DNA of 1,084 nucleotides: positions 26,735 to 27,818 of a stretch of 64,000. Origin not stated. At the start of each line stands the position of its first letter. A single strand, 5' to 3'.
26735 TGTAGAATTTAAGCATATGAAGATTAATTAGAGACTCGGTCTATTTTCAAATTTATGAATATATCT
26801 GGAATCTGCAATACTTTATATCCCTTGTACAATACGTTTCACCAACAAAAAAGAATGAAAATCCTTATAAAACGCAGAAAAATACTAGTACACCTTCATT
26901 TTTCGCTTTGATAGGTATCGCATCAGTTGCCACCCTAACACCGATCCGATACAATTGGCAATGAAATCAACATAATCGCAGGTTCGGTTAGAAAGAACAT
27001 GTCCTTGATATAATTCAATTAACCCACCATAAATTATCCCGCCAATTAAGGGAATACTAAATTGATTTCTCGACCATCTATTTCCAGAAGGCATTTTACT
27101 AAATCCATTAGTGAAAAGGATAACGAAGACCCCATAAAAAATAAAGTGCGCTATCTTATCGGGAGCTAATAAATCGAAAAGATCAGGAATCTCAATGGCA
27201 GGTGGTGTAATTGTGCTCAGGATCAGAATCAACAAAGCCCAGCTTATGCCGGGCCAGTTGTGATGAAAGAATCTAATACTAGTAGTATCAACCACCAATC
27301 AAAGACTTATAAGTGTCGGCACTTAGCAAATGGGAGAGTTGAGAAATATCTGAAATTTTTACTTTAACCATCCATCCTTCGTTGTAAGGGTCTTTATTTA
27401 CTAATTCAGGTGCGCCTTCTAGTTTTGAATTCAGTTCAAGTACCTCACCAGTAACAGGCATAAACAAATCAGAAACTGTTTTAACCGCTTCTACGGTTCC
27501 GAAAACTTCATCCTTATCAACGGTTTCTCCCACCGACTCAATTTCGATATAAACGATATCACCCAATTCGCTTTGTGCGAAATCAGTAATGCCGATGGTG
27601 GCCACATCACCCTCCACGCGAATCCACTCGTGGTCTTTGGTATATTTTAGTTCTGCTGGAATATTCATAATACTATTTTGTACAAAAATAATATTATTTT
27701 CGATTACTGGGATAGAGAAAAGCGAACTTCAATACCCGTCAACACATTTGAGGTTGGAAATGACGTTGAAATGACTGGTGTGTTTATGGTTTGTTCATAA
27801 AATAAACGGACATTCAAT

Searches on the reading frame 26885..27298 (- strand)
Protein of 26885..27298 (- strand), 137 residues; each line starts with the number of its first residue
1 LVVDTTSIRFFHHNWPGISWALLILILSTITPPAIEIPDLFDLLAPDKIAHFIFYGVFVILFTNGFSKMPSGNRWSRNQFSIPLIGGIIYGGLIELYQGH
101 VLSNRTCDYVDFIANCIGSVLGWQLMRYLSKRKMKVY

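Call 9: search_protein_families(library=pfam, proteins=[window:26885-27298:-], max_evalue=0.001)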
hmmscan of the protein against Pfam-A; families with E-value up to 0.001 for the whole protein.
window:26885-27298:- (137 aa): 1 family
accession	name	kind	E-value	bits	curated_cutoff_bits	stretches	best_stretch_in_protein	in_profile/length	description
PF04892.17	VanZ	-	5.8e-08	33.9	30.1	1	47-127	57-123/126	VanZ like family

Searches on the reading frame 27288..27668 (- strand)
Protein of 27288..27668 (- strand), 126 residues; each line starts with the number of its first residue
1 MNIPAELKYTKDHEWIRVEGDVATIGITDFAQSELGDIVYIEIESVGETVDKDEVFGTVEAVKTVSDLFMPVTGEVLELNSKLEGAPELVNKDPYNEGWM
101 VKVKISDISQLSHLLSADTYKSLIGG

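Call 9: search_protein_families(library=pfam, proteins=[window:27288-27668:-], max_evalue=0.001)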
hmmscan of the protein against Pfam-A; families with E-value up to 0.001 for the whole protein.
window:27288-27668:- (126 aa): 1 family
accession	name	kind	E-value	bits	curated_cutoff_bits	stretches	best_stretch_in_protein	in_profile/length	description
PF01597.25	GCV_H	-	9.9e-46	155.1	22.2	1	7-123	1-118/122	Glycine cleavage H-protein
